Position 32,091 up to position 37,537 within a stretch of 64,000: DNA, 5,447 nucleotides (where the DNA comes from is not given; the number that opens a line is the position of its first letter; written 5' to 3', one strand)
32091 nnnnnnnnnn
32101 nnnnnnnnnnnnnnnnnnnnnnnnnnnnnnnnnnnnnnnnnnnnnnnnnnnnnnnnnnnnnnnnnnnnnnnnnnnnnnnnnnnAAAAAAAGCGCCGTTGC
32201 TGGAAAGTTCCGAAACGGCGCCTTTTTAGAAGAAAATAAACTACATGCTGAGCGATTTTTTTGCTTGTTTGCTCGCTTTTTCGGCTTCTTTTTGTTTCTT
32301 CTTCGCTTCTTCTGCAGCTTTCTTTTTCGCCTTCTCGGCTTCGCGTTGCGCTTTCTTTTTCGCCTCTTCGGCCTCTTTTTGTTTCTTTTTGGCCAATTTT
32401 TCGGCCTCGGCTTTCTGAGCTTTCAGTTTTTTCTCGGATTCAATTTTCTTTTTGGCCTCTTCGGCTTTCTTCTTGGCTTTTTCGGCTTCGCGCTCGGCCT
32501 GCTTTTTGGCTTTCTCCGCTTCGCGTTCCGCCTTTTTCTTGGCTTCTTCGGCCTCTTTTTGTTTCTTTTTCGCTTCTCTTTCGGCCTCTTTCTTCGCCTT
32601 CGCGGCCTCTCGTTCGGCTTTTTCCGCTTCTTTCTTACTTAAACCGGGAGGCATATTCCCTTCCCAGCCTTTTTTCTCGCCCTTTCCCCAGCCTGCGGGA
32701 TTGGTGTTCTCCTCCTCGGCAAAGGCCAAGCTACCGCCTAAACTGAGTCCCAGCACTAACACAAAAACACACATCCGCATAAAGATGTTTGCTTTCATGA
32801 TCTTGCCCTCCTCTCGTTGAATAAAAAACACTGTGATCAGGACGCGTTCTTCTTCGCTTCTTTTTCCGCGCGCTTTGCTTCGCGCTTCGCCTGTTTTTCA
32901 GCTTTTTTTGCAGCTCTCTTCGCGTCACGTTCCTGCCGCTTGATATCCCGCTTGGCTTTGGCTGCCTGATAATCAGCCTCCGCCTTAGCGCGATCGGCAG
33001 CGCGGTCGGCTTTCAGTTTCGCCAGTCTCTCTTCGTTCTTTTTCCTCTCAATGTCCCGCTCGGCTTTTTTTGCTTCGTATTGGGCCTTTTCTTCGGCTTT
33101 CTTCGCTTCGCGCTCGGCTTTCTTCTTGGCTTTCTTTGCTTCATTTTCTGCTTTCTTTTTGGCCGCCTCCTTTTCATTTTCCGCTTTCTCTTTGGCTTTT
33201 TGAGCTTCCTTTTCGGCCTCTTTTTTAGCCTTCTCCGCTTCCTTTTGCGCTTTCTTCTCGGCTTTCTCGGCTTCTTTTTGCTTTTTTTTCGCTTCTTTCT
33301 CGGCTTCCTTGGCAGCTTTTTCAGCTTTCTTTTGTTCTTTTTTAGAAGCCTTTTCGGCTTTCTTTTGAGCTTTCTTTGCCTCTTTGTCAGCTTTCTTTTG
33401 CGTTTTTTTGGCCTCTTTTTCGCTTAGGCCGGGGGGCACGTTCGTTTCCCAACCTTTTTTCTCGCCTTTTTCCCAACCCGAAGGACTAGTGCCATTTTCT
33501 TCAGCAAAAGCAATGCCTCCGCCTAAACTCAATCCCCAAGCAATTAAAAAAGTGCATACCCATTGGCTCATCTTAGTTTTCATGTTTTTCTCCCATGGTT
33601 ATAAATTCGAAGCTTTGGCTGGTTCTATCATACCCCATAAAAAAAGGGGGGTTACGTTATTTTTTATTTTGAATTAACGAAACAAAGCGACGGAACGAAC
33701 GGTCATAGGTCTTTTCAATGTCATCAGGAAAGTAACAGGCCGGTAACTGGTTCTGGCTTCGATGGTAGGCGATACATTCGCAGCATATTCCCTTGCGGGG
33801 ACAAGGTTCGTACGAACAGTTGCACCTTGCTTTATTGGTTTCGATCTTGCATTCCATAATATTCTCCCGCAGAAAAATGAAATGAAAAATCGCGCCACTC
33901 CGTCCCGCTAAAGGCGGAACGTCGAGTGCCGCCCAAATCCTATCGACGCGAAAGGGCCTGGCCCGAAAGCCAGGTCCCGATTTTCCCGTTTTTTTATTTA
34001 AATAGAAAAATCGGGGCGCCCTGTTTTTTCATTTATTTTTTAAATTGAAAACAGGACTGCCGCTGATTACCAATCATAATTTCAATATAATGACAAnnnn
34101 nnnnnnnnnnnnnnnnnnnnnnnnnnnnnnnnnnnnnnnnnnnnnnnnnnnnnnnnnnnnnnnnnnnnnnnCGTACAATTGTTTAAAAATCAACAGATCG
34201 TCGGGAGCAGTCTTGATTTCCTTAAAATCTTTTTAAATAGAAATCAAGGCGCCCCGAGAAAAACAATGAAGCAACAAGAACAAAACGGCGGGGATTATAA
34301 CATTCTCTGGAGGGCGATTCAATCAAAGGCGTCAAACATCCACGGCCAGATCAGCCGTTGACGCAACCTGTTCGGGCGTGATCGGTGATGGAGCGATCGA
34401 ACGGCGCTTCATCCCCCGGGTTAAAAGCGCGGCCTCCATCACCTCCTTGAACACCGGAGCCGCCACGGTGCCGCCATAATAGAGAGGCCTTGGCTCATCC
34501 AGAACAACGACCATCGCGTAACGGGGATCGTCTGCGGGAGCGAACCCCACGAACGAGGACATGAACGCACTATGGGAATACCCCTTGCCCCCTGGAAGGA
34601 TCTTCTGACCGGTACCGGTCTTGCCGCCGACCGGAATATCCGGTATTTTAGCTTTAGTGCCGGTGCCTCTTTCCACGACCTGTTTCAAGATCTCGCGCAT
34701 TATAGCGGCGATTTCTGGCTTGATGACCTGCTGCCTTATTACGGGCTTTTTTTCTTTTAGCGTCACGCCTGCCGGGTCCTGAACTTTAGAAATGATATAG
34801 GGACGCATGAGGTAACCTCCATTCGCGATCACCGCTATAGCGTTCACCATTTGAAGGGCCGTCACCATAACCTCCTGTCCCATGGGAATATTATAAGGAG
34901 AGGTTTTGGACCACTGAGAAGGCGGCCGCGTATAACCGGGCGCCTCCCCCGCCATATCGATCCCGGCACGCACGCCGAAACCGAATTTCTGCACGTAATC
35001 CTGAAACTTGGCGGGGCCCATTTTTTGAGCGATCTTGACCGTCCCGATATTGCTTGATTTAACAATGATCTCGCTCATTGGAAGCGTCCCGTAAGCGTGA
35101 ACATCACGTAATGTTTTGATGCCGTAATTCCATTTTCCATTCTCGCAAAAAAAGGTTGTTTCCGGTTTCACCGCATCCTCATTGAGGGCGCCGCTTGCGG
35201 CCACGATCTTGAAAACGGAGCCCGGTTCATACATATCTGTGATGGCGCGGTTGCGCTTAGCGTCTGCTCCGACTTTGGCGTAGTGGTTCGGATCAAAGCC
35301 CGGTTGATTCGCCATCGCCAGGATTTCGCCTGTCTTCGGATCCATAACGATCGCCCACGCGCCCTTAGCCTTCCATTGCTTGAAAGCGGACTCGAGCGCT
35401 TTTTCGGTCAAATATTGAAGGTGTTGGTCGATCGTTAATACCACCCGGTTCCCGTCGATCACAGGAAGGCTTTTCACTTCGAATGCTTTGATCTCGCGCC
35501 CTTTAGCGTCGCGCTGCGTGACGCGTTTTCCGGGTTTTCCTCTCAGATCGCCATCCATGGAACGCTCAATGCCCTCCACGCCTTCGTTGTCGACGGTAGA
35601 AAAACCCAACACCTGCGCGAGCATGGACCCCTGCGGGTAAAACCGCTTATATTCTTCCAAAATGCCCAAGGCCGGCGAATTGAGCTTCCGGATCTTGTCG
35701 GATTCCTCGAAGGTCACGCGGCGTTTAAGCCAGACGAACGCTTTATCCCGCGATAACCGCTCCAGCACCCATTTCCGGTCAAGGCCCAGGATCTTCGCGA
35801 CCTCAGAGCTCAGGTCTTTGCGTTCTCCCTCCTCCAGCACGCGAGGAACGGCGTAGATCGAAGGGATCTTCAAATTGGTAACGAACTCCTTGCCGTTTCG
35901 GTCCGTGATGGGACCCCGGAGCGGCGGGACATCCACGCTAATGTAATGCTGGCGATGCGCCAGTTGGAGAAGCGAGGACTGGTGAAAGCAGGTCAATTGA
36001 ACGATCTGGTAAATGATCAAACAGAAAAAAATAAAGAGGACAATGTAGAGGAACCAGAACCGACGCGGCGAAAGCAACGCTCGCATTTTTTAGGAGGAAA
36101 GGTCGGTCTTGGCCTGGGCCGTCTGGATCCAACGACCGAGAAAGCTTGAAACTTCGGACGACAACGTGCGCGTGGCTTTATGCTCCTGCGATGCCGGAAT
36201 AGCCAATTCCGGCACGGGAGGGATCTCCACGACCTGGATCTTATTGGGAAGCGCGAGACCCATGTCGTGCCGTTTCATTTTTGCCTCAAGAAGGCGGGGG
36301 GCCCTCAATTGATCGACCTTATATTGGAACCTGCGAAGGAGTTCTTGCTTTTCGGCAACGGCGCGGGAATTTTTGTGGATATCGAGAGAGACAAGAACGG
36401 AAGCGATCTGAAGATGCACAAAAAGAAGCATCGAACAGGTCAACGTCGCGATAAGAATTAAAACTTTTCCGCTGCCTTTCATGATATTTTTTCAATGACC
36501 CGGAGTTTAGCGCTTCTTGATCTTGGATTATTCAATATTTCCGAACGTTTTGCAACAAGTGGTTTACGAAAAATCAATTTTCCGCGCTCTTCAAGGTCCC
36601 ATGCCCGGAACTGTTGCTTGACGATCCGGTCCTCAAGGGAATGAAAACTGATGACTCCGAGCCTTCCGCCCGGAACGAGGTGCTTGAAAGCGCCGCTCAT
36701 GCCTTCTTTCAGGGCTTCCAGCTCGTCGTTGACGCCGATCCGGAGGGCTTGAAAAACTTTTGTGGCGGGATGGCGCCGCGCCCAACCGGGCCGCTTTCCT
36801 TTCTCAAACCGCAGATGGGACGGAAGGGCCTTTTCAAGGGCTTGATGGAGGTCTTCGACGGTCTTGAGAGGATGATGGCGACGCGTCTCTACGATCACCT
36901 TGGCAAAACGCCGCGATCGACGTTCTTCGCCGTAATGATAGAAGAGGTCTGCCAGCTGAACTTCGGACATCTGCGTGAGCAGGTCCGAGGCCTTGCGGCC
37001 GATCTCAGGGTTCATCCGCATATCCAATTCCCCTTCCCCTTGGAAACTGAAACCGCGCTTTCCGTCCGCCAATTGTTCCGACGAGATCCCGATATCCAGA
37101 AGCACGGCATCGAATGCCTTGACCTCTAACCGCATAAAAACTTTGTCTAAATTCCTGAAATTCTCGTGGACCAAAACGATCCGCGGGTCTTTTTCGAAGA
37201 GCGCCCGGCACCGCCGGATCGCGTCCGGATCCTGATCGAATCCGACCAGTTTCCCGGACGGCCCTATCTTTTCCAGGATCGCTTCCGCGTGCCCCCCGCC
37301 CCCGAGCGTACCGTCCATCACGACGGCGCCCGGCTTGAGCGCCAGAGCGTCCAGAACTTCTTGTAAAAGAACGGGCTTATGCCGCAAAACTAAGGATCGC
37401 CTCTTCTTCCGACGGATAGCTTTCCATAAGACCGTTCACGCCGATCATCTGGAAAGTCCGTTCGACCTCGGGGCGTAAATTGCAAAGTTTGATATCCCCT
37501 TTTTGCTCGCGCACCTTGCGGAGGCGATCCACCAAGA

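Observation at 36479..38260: STAS-domain protein embedded in the dcw operon between mraZ and rsmH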

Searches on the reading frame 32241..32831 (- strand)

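Call 24: search_protein_families(library=pfam, proteins=[window:32241-32831:-], max_evalue=0.001)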
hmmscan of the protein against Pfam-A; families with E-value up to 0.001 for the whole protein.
window:32241-32831:- (196 aa): 0 families

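Call 63: search_protein_families(library=ncbifam, proteins=[window:32241-32831:-], max_evalue=0.01)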
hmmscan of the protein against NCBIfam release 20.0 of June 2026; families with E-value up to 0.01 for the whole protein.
window:32241-32831:- (196 aa): 1 family
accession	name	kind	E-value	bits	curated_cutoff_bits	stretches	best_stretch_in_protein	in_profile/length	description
NF043060.1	MAP_0585_fam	equivalog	0.0024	17.9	170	1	40-183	36-183/319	MAP_0585 family protein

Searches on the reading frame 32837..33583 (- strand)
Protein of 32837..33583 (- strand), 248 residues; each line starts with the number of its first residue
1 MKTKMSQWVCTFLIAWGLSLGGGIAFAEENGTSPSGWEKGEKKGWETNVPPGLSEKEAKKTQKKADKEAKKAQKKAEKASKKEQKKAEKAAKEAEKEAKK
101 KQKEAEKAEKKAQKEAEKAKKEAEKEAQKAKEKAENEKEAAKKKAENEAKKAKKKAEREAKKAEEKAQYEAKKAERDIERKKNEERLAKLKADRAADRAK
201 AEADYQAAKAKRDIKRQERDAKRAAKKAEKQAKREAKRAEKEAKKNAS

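Call 24: search_protein_families(library=pfam, proteins=[window:32837-33583:-], max_evalue=0.001)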
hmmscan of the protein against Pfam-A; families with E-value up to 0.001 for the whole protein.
window:32837-33583:- (248 aa): 0 families

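Call 63: search_protein_families(library=ncbifam, proteins=[window:32837-33583:-], max_evalue=0.01)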
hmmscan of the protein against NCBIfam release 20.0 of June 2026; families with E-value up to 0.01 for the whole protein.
window:32837-33583:- (248 aa): 1 family
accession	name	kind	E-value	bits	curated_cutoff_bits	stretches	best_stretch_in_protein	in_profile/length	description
NF047351.1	lipase_YSIRK_Sa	exception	0.0004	18.8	650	1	9-243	15-249/704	YSIRK-targeted triacylglycerol lipase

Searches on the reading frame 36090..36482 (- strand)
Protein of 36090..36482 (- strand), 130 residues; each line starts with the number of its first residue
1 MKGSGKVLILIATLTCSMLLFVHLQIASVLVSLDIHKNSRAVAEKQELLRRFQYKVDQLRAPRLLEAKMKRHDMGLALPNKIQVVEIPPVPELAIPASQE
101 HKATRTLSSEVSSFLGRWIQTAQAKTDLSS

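Call 3: search_protein_families(library=pfam, proteins=[window:36090-36482:-], max_evalue=0.1)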
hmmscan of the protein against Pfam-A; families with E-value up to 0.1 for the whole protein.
window:36090-36482:- (130 aa): 0 families

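Call 63: search_protein_families(library=ncbifam, proteins=[window:36090-36482:-], max_evalue=0.01)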
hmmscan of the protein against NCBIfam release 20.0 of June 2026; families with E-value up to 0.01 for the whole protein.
window:36090-36482:- (130 aa): 0 families

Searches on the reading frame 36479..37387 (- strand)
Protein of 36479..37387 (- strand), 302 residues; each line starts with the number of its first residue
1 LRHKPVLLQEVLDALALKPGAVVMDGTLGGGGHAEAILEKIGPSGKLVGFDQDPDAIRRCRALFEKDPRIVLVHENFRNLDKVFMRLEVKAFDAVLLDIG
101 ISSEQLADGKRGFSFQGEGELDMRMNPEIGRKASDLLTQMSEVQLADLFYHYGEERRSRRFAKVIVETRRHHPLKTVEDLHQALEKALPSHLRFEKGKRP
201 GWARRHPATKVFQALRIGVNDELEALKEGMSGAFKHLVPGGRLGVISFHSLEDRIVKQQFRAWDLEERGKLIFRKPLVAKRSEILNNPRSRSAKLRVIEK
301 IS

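Call 3: search_protein_families(library=pfam, proteins=[window:36479-37387:-], max_evalue=0.1)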
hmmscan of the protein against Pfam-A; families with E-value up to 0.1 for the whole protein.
window:36479-37387:- (302 aa): 9 families
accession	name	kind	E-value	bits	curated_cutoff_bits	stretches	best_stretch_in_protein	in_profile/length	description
PF01795.25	Methyltransf_5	-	1.4e-95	320.8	27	1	2-301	3-309/309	MraW methylase family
PF08704.16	GCD14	-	1.2e-05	25.5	26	1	12-100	33-122/247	tRNA methyltransferase complex GCD14 subunit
PF01728.25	FtsJ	-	2.2e-05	24.9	24.1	1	8-103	9-103/181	FtsJ-like methyltransferase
PF13649.12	Methyltransf_25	-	5.3e-05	24.3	27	1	23-97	1-70/97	Methyltransferase domain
PF13847.12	Methyltransf_31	-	0.00033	20.8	27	1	18-96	2-79/145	Methyltransferase domain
PF01209.24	Ubie_methyltran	-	0.0013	18.6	20.1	0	11-80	39-110/233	ubiE/COQ5 methyltransferase family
PF08242.18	Methyltransf_12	-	0.0067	17.6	30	0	29-96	6-70/98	Methyltransferase domain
PF08241.18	Methyltransf_11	-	0.044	14.8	21.2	0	30-97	6-66/95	Methyltransferase domain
PF00398.26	RrnaAD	-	0.078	12.5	24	0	5-81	16-89/263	Ribosomal RNA adenine dimethylase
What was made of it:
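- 36479..37387 (-): rsmH / mraW 16S rRNA methyltransferase (302 aa). call 3: PF01795, 1.4e-95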

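Call 33: search_protein_representatives(protein=window:36479-37387:-)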
Query: 302 residues. Proteins with E-value up to 0.001 (for the whole library): 24049; up to 1e-10: 14188; up to 1e-30: 5728. The best 150 are listed.
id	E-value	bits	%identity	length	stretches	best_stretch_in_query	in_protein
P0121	7.4e-95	333.9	52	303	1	1-301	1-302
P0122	4.1e-92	324.9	52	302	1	1-300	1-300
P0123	4.9e-84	298.4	53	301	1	3-299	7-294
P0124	3.4e-82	292.4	52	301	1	2-300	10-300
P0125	2.2e-78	279.9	52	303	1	3-300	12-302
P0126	2.4e-78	279.7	51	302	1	2-300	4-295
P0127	4.1e-76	272.4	52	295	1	3-300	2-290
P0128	3.5e-75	269.3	49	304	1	2-300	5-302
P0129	5.1e-75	268.8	53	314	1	2-301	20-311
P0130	7.5e-74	265.0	48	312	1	2-300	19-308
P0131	8.0e-73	261.6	50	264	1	37-301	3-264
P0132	1.4e-71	257.5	49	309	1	3-300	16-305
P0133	7.8e-71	255.1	52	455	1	3-301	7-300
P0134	8.0e-71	255.0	48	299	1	3-300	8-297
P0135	1.6e-70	254.0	47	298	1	3-301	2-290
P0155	6.3e-68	245.5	47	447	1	3-301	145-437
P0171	1.1e-66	241.4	46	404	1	3-298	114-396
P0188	5.7e-66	239.1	47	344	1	3-298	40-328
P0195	1.4e-65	237.8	48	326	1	2-301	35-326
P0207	3.7e-65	236.4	47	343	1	2-301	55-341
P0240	4.6e-64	232.8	47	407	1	2-298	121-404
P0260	2.0e-63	230.8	46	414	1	3-301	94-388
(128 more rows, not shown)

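Call 34: search_protein_families(library=pfam, proteins=[P0155, P0171, P0240, P0260, P0133, P0188, P0207, P0195], max_evalue=0.001)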
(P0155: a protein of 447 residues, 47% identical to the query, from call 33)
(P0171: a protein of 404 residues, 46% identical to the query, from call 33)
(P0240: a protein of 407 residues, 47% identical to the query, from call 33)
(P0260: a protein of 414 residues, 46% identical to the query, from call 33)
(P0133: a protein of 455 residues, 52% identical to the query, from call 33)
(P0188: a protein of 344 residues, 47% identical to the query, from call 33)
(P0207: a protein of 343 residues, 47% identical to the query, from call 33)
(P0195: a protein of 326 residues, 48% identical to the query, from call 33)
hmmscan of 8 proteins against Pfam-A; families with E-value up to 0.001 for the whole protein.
P0155 (447 aa): 2 families
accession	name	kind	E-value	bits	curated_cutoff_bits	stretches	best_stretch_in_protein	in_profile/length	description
PF01795.25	Methyltransf_5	-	8.6e-96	321.5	27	1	143-437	2-309/309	MraW methylase family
PF13847.12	Methyltransf_31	-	0.00013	22.1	27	0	166-223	8-67/145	Methyltransferase domain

P0171 (404 aa): 4 families
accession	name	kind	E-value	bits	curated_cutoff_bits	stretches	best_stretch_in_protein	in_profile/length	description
PF01795.25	Methyltransf_5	-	4e-88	296.3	27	1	112-397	2-307/309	MraW methylase family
PF13649.12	Methyltransf_25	-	4.3e-06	27.8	27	1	134-196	1-64/97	Methyltransferase domain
PF13847.12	Methyltransf_31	-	2.4e-05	24.5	27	1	140-197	13-69/145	Methyltransferase domain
PF01189.24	Methyltr_RsmB-F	-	0.00075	19.7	27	0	125-209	3-87/199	16S rRNA methyltransferase RsmB/F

P0240 (407 aa): 4 families
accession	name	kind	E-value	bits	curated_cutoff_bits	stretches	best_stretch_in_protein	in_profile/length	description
PF01795.25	Methyltransf_5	-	7.9e-92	308.5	27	1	121-406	3-308/309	MraW methylase family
PF13649.12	Methyltransf_25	-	0.00011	23.2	27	1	142-197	1-57/97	Methyltransferase domain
PF13847.12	Methyltransf_31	-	0.00053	20.1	27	1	137-184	2-49/145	Methyltransferase domain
PF01209.24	Ubie_methyltran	-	0.00074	19.4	20.1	0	132-183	41-92/233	ubiE/COQ5 methyltransferase family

P0260 (414 aa): 7 families
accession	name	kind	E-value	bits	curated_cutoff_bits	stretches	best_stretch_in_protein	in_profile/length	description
PF01795.25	Methyltransf_5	-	1.1e-110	370.3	27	1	93-387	3-308/309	MraW methylase family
PF13649.12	Methyltransf_25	-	1.1e-06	29.6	27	1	119-174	6-60/97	Methyltransferase domain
PF05175.20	MTS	-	1.4e-05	25.3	23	0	310-359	119-169/170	Methyltransferase small domain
PF08241.18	Methyltransf_11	-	5.7e-05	24.1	21.2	0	119-172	3-54/95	Methyltransferase domain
PF13847.12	Methyltransf_31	-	5.8e-05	23.2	27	1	111-188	4-79/145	Methyltransferase domain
PF08242.18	Methyltransf_12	-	8.2e-05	23.7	30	0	120-173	4-59/98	Methyltransferase domain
PF01209.24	Ubie_methyltran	-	0.00092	19.1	20.1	0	95-173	32-111/233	ubiE/COQ5 methyltransferase family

P0133 (455 aa): 2 families
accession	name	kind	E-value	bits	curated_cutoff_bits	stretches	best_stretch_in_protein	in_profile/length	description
PF01795.25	Methyltransf_5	-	5.1e-92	309.1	27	1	6-299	3-308/309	MraW methylase family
PF12694.12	cpYpsA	-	1.6e-48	164.6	26.2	1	308-449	1-143/145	Circularly permutated YpsA SLOG family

P0188 (344 aa): 3 families
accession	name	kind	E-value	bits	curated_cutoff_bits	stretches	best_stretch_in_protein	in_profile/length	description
PF01795.25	Methyltransf_5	-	1.6e-95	320.6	27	1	38-328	2-306/309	MraW methylase family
PF13649.12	Methyltransf_25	-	5.6e-05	24.2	27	0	60-118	1-59/97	Methyltransferase domain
PF13847.12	Methyltransf_31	-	0.00028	21.1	27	1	57-100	4-47/145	Methyltransferase domain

P0207 (343 aa): 3 families
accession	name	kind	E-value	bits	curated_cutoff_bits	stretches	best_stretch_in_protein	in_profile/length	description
PF01795.25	Methyltransf_5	-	1.2e-102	343.9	27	1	55-340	3-308/309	MraW methylase family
PF13847.12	Methyltransf_31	-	4.4e-05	23.6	27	0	71-114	2-45/145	Methyltransferase domain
PF13649.12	Methyltransf_25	-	0.00036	21.6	27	0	78-132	3-58/97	Methyltransferase domain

P0195 (326 aa): 8 families
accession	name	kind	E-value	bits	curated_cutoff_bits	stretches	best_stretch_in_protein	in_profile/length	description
PF01795.25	Methyltransf_5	-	1.2e-96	324.2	27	1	34-326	2-309/309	MraW methylase family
PF13649.12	Methyltransf_25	-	7.5e-07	30.2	27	1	56-115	1-60/97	Methyltransferase domain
PF13847.12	Methyltransf_31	-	1.1e-06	28.8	27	1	51-118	2-71/145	Methyltransferase domain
PF05175.20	MTS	-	1.6e-06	28.3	23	1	44-110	23-90/170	Methyltransferase small domain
PF02475.24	TRM5-TYW2_MTfase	-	1.5e-05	25.4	28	1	50-112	34-98/164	TRM5/TYW2 methyltransferase domain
PF08242.18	Methyltransf_12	-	0.00013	23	30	0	57-104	1-49/98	Methyltransferase domain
PF01728.25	FtsJ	-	0.00031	21.2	24.1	0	45-114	13-79/181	FtsJ-like methyltransferase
PF06962.18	rRNA_methylase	-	0.00052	20.4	22.7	0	79-134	1-54/137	Putative rRNA methylase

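Call 38: find_related_loci(query=A3, collection=metagenome_contigs, flank=3500)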
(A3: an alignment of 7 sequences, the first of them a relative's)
Query A3 (301 aa) in metagenome_contigs; peptide patterns used: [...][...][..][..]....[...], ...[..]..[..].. (x = any residue, [..] = any of these).
600 stretches matched a pattern (row limit reached: there are more); 598 encode a relative of the query (tblastn E <= 1e-3); the best 80 are kept; 80 distinct loci.
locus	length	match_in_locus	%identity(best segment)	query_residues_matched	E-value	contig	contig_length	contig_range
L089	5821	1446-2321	56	11-300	5e-96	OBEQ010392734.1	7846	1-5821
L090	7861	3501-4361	49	11-296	3e-91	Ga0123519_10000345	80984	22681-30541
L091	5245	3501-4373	48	7-296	4e-90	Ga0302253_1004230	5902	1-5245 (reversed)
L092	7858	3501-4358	52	7-299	2e-89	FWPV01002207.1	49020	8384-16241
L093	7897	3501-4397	49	10-300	1e-88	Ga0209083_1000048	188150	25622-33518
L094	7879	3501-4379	52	11-300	2e-88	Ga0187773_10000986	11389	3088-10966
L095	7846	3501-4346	51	11-296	2e-87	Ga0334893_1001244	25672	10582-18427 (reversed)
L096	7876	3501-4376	50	11-300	7e-87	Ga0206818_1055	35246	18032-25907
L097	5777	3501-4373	48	11-300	2e-86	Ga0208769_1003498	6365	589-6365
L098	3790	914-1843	49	7-300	1e-86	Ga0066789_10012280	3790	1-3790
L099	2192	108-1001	49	4-300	5e-87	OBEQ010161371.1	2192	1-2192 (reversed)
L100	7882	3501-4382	47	9-300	4e-84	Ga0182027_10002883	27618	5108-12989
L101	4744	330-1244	45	11-300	2e-83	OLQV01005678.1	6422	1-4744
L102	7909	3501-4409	47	11-297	2e-82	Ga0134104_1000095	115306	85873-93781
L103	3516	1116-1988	47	10-300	3e-83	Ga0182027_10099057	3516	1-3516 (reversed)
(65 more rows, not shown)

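Call 66: search_protein_families(library=pfam, proteins=[L090:6460-7860:+, L096:6518-7876:+, L100:6512-7882:+], max_evalue=0.00001)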
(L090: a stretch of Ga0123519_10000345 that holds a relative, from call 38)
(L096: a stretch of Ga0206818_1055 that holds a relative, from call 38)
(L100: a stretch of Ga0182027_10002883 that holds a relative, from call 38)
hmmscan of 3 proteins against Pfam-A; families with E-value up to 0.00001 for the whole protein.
L090:6460-7860:+ (467 aa): 3 families
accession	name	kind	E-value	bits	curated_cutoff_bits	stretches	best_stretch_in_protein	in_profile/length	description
PF08245.18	Mur_ligase_M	-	3.9e-63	213.5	24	1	112-311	1-199/200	Mur ligase middle domain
PF02875.26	Mur_ligase_C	-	2.1e-34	119.5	28.4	1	334-459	1-127/127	Mur ligase, glutamate ligase domain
PF01225.30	Mur_ligase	-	1.5e-08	35.3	21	1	24-100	2-95/95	Mur ligase family, catalytic domain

L096:6518-7876:+ (453 aa): 3 families
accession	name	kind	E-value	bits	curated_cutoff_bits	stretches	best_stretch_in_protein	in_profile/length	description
PF08245.18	Mur_ligase_M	-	4.7e-60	203.4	24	1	110-308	1-198/200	Mur ligase middle domain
PF02875.26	Mur_ligase_C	-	1.3e-30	107.3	28.4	1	332-453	1-123/127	Mur ligase, glutamate ligase domain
PF01225.30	Mur_ligase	-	2.6e-07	31.3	21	1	26-71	4-54/95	Mur ligase family, catalytic domain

L100:6512-7882:+ (457 aa): 3 families
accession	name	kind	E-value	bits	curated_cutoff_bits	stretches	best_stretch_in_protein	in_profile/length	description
PF08245.18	Mur_ligase_M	-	4.4e-58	197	24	1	115-313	1-198/200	Mur ligase middle domain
PF02875.26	Mur_ligase_C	-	3.5e-31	109.1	28.4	1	337-457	1-122/127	Mur ligase, glutamate ligase domain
PF01225.30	Mur_ligase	-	2.2e-10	41.2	21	1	24-71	2-54/95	Mur ligase family, catalytic domain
